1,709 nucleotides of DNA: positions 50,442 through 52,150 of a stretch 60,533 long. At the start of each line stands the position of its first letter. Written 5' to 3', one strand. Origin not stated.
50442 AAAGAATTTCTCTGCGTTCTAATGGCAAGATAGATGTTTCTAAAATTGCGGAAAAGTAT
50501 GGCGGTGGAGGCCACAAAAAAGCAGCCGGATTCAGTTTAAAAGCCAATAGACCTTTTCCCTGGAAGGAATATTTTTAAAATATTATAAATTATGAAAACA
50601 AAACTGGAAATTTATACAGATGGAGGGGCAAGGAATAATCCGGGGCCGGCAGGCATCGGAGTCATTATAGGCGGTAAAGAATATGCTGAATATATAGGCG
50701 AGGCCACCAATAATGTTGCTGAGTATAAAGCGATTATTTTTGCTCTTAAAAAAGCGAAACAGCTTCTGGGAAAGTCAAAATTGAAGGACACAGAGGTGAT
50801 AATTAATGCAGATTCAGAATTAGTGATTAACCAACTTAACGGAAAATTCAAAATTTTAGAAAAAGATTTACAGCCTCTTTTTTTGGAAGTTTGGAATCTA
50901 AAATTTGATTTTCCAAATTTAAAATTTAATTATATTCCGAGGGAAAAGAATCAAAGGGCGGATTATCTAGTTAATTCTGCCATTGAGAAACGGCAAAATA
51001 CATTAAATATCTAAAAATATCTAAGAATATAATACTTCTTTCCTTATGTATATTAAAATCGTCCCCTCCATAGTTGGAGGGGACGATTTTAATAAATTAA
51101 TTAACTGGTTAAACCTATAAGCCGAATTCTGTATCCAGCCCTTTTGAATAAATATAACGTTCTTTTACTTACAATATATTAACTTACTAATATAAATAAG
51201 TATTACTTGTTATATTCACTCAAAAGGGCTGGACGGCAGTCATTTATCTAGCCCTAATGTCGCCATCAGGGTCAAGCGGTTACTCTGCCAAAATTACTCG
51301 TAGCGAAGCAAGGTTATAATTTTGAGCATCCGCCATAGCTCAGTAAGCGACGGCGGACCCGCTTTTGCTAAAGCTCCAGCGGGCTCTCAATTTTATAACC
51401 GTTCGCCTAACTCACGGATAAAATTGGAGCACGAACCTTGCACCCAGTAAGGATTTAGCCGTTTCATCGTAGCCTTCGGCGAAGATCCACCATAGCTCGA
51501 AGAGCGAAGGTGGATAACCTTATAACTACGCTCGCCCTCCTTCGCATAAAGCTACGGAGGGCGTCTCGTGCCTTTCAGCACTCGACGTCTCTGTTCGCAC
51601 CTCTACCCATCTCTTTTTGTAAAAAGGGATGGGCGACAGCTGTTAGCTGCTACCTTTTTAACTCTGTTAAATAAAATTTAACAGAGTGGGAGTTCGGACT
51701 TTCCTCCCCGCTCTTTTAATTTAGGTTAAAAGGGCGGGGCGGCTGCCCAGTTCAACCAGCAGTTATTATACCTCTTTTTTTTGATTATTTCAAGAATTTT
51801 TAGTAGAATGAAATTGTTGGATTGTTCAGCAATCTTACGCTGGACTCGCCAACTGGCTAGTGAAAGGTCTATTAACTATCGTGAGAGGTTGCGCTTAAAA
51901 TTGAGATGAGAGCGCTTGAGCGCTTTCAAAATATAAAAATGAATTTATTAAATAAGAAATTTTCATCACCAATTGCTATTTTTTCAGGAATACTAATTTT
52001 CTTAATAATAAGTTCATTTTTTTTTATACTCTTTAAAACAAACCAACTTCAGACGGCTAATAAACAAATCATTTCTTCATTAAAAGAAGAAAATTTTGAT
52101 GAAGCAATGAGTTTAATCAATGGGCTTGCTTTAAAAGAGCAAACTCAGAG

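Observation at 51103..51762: RNase P RNA roughly twice the usual size, expanded by the same hairpin modules that populate intergenic and coding DNA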

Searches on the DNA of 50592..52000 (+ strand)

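Call 3: search_rna_families(source=window, start=50900, end=52000, threshold=evalue, max_evalue=10, show_alignments=4)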
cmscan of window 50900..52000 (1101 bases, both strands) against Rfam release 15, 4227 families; matches with E-value up to 10: 39.
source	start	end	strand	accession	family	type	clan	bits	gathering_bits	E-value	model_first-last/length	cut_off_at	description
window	51102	51758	-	RF00010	RNaseP_bact_a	Gene; ribozyme;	CL00002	65.1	100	2.7e-19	1-367/367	no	Bacterial RNase P class A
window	51129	51238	+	RF00842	MIR403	Gene; miRNA;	-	29.3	70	0.00091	1-115/115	no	MIR403 microRNA precursor family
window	50998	51093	+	RF04179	BTnc049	Gene; sRNA;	-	27.1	81.9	0.032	1-111/111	no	Bacteroides sRNA BTnc049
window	51133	51234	+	RF04147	MIR6224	Gene; miRNA;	-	25.3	171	0.016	1-176/176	no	MIR6224 microRNA precursor family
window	51007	51109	+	RF03922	MIR2119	Gene; miRNA;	-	25.2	73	1.1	1-188/188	no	MIR2119 microRNA precursor family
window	50999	51093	+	RF04342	Plastid-psbA-1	Cis-reg;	CL00153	24.5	54.3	1.4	1-114/114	no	Plastid-psbA-1 3UTR RNA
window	50932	51090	+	RF02452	ncr1575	Gene; sRNA;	-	24.1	60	0.62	1-212/212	no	Bacillus sRNA ncr1575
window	50900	50984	+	RF02644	Spy490380c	Gene; sRNA;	-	23.9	65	2.7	1-96/96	no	S. pyogenes small RNA Spy490380c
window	51656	51716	-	RF02948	cow-rumen-4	Gene; sRNA;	-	23.5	48.5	0.34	1-64/64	no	cow-rumen-4 RNA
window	51049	51097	-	RF03839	MIR2599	Gene; miRNA;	-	23.3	120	0.099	1-132/132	no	MIR2599 microRNA precursor family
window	51002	51091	+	RF01470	rli38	Gene; sRNA;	-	23.3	49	1.3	1-150/150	no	Listeria sRNA rli38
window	50937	51092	+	RF02377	SurA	Gene; sRNA;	-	23.1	100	0.00076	1-279/279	no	SurA sRNA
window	51015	51095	+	RF02414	rli60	Gene; sRNA;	-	23.1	60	2.2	1-191/191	no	Listeria sRNA rli60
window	51044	51101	+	RF00364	mir-BART2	Gene; miRNA;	-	22.8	60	0.22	1-62/62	no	mir-BART2 microRNA precursor family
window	51586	51654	+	RF03651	mir-2070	Gene; miRNA;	-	22.6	95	0.056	1-71/71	no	mir-2070 microRNA precursor family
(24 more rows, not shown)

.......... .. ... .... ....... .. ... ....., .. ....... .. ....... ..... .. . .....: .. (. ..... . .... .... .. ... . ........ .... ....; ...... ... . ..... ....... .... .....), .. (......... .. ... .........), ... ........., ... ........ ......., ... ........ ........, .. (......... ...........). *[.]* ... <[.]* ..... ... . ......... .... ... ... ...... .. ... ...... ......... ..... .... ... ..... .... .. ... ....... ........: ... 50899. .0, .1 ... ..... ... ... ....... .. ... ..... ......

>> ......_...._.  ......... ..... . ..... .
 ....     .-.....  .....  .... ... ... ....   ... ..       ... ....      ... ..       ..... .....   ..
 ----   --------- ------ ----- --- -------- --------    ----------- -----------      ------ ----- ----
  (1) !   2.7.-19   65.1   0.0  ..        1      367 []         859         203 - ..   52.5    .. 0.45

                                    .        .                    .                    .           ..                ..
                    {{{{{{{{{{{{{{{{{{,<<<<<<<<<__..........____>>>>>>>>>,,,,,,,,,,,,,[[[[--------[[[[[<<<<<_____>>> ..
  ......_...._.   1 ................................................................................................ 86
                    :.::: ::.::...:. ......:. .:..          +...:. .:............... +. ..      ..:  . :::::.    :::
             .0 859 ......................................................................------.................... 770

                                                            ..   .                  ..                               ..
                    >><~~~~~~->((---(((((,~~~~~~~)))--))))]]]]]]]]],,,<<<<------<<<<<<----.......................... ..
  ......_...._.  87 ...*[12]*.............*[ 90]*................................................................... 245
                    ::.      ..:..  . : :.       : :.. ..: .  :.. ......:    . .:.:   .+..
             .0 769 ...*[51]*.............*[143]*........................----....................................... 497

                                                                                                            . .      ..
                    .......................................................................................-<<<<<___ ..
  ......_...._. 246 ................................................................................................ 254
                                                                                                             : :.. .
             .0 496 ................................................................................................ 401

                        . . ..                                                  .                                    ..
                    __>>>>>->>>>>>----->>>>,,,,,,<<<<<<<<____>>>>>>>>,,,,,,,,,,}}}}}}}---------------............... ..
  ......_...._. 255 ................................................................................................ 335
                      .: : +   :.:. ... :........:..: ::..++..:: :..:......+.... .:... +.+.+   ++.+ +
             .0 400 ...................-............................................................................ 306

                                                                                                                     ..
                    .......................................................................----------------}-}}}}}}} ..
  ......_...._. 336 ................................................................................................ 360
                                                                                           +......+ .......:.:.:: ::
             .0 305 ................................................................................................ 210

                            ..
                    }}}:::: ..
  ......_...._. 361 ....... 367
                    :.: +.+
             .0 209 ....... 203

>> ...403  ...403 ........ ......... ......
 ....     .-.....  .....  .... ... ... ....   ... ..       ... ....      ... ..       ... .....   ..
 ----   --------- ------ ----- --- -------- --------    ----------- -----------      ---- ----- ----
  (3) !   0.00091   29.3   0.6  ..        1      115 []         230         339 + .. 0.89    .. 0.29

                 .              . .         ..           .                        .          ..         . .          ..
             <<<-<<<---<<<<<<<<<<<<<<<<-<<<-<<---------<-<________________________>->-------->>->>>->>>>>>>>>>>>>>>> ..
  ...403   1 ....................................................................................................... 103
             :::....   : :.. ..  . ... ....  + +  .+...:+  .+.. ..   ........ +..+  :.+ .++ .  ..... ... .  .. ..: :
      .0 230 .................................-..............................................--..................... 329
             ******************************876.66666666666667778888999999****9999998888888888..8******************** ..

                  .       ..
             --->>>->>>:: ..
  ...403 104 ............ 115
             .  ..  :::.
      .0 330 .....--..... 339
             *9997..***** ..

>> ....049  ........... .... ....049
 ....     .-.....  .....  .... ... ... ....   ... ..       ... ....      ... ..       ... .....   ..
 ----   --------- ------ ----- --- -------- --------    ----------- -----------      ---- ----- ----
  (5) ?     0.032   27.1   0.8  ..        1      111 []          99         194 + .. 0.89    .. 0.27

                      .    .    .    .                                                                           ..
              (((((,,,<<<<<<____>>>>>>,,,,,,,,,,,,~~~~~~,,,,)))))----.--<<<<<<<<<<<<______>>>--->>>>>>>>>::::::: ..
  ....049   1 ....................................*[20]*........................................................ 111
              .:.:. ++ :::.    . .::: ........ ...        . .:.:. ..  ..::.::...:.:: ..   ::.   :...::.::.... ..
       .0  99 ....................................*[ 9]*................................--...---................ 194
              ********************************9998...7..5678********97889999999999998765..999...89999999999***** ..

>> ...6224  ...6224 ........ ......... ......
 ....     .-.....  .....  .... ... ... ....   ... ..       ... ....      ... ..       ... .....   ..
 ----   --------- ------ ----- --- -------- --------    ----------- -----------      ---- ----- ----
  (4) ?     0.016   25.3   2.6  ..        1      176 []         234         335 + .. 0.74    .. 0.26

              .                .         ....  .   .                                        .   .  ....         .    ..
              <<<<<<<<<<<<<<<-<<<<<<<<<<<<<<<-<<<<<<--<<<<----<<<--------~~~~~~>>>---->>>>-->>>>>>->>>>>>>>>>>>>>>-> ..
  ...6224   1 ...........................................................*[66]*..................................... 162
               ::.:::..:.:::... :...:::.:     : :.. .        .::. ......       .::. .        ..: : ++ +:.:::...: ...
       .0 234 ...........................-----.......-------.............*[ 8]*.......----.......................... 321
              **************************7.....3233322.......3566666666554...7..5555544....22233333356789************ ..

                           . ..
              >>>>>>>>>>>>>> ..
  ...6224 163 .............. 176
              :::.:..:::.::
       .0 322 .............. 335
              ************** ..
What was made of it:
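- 51102..51758 (-): rnpB: class-A RNase P RNA gene, 657 nt. Rfam RF00010 aligned 1-367/367, 65.1 bits, E=2.7e-19 (call 3).
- Checked: The Rfam bacterial class-A RNase P model aligns over all 367 positions to 51758..51102 on the minus strand, E=2.7e-19 (call 3).
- Full-length RF00010 alignment (call 3). The Rfam score is below the family cutoff (call 3). The Rfam score is low (call 3).
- Tried and rejected: The permissive scan was needed (call 3). An intron or known-ribozyme origin was rejected (call 3).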

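Call 37: search_rna_families(sources=[L095, L132, L133, L121, L146, L083], threshold=evalue, max_evalue=0.000001, show_alignments=6)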
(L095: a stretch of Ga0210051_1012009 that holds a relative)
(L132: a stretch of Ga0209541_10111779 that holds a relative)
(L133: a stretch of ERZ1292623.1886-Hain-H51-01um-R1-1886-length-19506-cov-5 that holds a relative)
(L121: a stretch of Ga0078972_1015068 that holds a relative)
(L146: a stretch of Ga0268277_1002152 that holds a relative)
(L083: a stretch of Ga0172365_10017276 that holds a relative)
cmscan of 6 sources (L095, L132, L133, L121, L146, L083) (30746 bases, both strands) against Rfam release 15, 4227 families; matches with E-value up to 0.000001: 7.
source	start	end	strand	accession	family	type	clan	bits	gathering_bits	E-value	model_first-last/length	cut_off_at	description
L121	3414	3949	-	RF00010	RNaseP_bact_a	Gene; ribozyme;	CL00002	103.6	100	6.4e-31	1-367/367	no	Bacterial RNase P class A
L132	970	1517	+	RF00010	RNaseP_bact_a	Gene; ribozyme;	CL00002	87.7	100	1.6e-25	1-367/367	no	Bacterial RNase P class A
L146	4198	4270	+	RF00005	tRNA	Gene; tRNA;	CL00001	73.6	29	1.5e-14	1-71/71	no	tRNA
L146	3469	3858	-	RF00010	RNaseP_bact_a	Gene; ribozyme;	CL00002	69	100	3.5e-19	1-367/367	no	Bacterial RNase P class A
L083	618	993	-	RF00010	RNaseP_bact_a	Gene; ribozyme;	CL00002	64.9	100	8.8e-18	1-367/367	no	Bacterial RNase P class A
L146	380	450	-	RF00005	tRNA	Gene; tRNA;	CL00001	58.3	29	2.6e-10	1-71/71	no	tRNA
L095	2284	2746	-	RF00010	RNaseP_bact_a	Gene; ribozyme;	CL00002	38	100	1.1e-08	1-367/367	no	Bacterial RNase P class A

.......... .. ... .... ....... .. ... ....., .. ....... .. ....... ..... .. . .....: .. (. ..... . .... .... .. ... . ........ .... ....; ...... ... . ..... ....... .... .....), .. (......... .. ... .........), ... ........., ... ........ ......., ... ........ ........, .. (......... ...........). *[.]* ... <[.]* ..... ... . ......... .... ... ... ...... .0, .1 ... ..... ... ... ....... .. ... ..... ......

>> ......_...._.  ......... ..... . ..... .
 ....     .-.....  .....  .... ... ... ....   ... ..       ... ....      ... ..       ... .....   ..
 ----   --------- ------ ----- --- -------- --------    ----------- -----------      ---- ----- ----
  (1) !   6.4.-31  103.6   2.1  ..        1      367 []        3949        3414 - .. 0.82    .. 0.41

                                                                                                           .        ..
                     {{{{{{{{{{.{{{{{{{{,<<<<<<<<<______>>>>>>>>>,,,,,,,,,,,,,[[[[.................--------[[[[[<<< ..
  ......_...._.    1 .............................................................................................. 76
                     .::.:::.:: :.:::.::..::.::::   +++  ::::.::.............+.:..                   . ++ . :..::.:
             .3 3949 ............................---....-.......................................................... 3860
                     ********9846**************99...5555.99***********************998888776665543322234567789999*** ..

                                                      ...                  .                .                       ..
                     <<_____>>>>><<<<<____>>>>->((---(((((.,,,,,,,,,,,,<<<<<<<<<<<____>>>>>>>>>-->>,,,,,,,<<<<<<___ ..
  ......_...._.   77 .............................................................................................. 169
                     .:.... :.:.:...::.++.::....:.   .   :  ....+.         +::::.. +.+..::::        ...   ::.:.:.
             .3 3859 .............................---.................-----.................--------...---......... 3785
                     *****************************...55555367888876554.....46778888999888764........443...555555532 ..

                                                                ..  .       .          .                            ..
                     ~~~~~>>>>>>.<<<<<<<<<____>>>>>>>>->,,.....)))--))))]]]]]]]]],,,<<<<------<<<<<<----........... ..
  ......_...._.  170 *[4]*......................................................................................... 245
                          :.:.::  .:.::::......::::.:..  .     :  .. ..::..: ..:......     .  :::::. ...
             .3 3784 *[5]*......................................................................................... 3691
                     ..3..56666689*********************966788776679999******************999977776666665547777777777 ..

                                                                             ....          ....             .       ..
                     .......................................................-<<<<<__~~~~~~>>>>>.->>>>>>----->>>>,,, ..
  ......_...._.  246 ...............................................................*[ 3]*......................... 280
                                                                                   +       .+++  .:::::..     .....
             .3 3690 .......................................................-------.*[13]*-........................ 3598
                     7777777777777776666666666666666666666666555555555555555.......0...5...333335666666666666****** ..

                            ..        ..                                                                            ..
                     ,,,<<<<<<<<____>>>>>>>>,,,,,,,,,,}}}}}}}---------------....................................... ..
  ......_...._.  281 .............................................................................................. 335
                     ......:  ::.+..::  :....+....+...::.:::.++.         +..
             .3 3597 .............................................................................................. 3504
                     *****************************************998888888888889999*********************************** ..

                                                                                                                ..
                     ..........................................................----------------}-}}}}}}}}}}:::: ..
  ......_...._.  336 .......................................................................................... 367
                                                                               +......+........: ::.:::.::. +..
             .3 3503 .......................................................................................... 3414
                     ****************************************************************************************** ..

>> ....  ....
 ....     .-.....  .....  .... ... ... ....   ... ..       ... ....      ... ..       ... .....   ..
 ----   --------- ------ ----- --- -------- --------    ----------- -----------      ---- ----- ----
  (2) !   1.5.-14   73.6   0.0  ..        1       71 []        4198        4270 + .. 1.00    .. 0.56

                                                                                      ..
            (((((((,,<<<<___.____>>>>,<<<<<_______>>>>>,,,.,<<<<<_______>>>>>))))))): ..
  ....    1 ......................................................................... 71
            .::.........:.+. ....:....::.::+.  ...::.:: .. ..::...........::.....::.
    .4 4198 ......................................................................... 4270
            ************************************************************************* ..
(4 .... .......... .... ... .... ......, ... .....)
